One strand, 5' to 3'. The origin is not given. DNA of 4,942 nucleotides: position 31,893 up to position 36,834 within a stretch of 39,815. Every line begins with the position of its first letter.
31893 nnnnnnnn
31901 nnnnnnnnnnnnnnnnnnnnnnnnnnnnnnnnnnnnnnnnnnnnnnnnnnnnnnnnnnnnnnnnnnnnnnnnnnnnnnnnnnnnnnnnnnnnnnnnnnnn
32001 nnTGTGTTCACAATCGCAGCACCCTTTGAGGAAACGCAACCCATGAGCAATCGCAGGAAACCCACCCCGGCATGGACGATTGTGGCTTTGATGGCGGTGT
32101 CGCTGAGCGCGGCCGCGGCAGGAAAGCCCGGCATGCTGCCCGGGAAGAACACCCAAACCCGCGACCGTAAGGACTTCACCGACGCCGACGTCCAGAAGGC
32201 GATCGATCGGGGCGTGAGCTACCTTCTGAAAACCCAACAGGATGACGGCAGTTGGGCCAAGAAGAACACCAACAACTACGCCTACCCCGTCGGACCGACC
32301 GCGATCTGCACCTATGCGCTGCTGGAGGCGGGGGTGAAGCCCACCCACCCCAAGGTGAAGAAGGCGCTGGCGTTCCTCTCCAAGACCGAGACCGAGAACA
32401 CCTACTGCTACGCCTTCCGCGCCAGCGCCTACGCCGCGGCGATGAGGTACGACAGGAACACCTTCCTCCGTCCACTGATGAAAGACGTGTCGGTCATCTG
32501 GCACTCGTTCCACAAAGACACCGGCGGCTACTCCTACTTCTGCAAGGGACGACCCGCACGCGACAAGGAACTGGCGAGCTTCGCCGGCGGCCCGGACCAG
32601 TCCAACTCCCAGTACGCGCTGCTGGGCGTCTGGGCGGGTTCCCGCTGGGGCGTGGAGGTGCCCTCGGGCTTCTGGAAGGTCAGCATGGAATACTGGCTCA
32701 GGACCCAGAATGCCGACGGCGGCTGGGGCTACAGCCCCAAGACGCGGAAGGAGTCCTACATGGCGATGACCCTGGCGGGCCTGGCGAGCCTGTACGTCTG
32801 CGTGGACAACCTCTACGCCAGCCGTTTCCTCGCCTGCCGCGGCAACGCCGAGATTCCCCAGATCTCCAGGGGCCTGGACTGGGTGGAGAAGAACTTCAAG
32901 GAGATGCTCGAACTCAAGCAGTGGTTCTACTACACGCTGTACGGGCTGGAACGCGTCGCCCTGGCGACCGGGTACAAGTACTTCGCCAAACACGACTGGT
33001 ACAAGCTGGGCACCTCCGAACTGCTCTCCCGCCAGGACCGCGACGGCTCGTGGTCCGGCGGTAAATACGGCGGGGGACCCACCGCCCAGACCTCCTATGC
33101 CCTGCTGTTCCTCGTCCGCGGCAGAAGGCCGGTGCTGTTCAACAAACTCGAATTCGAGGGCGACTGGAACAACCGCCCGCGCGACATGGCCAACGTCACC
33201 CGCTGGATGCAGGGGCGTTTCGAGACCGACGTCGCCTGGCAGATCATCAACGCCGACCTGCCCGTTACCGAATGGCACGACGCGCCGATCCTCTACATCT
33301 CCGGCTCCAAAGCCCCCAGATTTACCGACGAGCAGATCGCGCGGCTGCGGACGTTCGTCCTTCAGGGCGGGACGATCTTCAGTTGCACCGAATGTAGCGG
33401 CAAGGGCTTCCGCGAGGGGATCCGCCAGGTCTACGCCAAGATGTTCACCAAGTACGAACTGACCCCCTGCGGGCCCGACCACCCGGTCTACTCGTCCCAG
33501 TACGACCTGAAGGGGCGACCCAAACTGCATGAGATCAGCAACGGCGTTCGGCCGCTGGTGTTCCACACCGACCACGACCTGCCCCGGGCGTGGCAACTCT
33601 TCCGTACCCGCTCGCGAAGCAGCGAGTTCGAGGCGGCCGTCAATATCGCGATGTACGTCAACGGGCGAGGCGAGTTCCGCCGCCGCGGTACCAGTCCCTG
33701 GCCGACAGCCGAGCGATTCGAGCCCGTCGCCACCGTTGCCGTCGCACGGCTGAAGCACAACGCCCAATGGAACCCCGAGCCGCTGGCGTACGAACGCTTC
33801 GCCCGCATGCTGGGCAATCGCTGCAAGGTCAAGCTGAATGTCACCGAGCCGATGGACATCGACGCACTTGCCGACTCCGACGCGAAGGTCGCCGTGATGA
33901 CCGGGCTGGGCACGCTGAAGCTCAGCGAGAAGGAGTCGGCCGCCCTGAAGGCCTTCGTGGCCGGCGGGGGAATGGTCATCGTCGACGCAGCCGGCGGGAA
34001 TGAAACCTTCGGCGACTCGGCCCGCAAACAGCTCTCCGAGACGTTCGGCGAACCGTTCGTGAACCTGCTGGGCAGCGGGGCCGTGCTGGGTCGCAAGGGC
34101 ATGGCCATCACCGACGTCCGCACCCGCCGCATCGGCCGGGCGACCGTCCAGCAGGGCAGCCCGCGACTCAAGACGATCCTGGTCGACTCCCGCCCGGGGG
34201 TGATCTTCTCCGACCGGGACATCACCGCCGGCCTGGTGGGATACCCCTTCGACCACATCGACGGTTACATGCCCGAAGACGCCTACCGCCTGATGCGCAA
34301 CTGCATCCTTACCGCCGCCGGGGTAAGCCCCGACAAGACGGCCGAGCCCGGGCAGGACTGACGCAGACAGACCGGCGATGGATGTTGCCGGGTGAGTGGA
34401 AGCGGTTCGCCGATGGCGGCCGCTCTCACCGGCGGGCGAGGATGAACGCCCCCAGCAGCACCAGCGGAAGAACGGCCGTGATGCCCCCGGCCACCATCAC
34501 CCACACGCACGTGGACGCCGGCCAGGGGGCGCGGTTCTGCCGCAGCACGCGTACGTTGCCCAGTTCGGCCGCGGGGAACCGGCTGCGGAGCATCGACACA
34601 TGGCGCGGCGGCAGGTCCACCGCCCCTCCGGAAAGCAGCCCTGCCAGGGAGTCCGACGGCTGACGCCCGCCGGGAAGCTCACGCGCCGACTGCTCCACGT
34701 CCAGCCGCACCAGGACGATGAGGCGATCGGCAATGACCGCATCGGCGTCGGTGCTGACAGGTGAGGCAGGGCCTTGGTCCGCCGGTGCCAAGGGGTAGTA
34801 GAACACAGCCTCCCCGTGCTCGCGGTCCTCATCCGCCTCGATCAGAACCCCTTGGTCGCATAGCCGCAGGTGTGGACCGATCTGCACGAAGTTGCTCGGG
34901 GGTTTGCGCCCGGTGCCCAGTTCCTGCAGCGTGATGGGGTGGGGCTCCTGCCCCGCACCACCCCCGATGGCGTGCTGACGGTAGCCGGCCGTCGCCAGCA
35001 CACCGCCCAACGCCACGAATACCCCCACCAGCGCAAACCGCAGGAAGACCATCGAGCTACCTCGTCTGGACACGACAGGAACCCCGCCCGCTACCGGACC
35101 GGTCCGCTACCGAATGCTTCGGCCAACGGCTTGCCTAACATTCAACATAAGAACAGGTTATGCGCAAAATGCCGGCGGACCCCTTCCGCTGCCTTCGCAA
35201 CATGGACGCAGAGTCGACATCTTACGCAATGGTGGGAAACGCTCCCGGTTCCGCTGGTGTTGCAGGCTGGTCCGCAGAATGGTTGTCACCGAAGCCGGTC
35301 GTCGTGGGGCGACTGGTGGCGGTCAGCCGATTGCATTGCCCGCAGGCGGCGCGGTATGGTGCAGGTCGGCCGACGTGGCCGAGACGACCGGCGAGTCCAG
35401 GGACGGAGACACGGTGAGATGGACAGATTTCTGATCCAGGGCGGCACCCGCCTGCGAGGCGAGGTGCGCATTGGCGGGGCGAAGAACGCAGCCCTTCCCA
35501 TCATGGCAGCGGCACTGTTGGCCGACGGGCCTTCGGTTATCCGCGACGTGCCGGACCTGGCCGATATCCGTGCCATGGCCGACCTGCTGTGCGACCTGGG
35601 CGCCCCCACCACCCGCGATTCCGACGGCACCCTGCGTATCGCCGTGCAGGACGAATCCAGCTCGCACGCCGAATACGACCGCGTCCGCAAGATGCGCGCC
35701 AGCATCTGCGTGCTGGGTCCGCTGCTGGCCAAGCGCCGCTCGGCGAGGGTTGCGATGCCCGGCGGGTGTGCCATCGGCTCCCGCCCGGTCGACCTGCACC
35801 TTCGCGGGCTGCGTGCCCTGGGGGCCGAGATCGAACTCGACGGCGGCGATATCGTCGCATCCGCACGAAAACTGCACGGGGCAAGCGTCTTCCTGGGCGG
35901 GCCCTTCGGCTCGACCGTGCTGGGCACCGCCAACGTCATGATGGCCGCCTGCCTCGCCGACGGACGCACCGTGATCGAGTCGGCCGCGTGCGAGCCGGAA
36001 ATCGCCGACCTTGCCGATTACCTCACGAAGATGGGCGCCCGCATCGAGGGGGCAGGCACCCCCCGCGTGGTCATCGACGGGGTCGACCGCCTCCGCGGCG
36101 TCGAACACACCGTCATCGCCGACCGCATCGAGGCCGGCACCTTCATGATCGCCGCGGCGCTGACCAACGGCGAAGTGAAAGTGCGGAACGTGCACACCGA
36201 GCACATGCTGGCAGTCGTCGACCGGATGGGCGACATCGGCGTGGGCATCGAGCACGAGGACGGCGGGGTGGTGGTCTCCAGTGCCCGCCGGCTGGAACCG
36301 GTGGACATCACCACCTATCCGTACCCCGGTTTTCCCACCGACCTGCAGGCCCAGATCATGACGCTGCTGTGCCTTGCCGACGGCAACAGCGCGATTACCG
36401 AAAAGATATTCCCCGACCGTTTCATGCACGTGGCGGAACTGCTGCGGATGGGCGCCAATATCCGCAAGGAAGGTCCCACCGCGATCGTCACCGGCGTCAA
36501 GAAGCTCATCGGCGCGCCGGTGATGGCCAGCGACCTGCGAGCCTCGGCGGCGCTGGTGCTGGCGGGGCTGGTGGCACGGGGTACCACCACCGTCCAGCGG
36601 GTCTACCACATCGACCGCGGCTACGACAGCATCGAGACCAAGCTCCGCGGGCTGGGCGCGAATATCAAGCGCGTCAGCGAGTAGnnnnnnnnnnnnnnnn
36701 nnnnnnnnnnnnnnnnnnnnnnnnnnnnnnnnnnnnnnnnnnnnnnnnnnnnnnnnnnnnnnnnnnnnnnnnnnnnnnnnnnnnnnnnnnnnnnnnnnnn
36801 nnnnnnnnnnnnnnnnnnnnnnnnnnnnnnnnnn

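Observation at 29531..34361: Tandem paralogous exported giants: terpene-cyclase-like repeats fused to two DUF4159-like modules, function unknown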

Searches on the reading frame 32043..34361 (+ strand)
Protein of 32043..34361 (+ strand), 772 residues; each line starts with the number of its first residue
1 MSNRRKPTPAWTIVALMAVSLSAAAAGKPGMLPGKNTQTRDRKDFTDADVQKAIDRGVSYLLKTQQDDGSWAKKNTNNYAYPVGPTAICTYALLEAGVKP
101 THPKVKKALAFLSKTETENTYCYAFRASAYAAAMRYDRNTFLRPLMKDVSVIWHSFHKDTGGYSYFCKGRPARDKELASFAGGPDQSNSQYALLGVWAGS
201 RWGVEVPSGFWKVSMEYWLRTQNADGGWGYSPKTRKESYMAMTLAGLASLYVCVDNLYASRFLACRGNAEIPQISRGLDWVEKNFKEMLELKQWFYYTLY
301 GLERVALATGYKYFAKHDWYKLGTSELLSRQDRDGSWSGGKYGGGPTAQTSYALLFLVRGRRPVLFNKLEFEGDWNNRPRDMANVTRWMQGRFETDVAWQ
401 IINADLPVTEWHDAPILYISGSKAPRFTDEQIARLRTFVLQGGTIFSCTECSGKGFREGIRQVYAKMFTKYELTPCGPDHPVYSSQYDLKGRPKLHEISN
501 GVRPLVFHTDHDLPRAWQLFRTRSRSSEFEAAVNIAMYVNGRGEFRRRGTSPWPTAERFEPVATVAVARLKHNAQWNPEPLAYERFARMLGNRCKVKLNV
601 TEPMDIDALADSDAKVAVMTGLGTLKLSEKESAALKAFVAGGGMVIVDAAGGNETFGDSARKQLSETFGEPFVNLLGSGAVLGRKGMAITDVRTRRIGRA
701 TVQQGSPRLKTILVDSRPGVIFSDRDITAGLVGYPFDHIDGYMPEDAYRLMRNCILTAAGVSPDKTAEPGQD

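Call 3: search_protein_families(library=pfam, proteins=[window:32043-34361:+], max_evalue=0.1)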
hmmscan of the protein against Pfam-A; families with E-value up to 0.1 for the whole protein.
window:32043-34361:+ (772 aa): 8 families
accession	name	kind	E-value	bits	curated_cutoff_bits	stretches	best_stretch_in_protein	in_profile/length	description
PF13709.12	DUF4159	-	5.5e-35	121.2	25.9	2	368-538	4-200/202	Domain of unknown function (DUF4159)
PF13243.12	SQHop_cyclase_C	-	6.2e-11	42.3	26.1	2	46-118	153-222/319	Squalene-hopene cyclase C-terminal domain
PF23355.1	IFT52_GIFT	-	0.00022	20.8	27.2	0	584-669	19-100/246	IFT52 GIFT domain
PF07678.20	TED_complement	-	0.00064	19.4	22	1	51-198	113-272/312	A-macroglobulin TED domain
PF13249.12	SQHop_cyclase_N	-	0.0011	18.7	26.2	1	50-114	43-105/291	Squalene-hopene cyclase N-terminal domain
PF14258.12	DUF4350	-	0.0021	18.8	30.4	0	577-669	3-94/181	Domain of unknown function (DUF4350)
PF09822.16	ABC_transp_aux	-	0.014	15.1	34.7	0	603-649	33-82/288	ABC-type uncharacterized transport system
PF00432.27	Prenyltrans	-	0.023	14.5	26.5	0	215-261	154-192/304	Prenyltransferase alpha-alpha toroid domain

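Call 4: search_protein_families(library=ncbifam, proteins=[window:32043-34361:+], max_evalue=0.1)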
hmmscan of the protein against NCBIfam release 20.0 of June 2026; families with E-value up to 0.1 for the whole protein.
window:32043-34361:+ (772 aa): 5 families
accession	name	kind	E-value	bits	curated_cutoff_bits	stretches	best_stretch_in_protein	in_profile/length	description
TIGR03463.1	osq_cycl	subfamily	7.1e-10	37.8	851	1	41-116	466-538/634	2,3-oxidosqualene cyclase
TIGR01507.1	hopene_cyclase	equivalog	1.1e-09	37.3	431.1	1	48-118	470-537/640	squalene--hopene cyclase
TIGR01787.1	squalene_cyclas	subfamily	4.9e-09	35.4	322.7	1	47-117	454-522/622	squalene/oxidosqualene cyclases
NF053823.1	SCO2321_fam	equivalog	0.00055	18.9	300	0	51-107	118-172/405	SCO2321 family membrane protein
TIGR04277.1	squa_tetra_cyc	equivalog_domain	0.075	11.5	500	0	49-85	454-490/624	tetrahymanol synthase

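Call 77: search_protein_families(library=padloc, proteins=[window:32043-34361:+], max_evalue=0.01)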
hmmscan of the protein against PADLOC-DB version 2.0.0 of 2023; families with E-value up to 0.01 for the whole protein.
window:32043-34361:+ (772 aa): 0 families

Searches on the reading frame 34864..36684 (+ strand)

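Call 8: search_protein_families(library=pfam, proteins=[window:34864-36684:+], max_evalue=0.001)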
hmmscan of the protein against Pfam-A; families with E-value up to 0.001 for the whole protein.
window:34864-36684:+ (606 aa): 1 family
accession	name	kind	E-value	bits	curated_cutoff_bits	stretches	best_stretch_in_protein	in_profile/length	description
PF00275.25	EPSP_synthase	-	9.5e-106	354.4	22.8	1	191-594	1-417/417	EPSP synthase (3-phosphoshikimate 1-carboxyvinyltransferase)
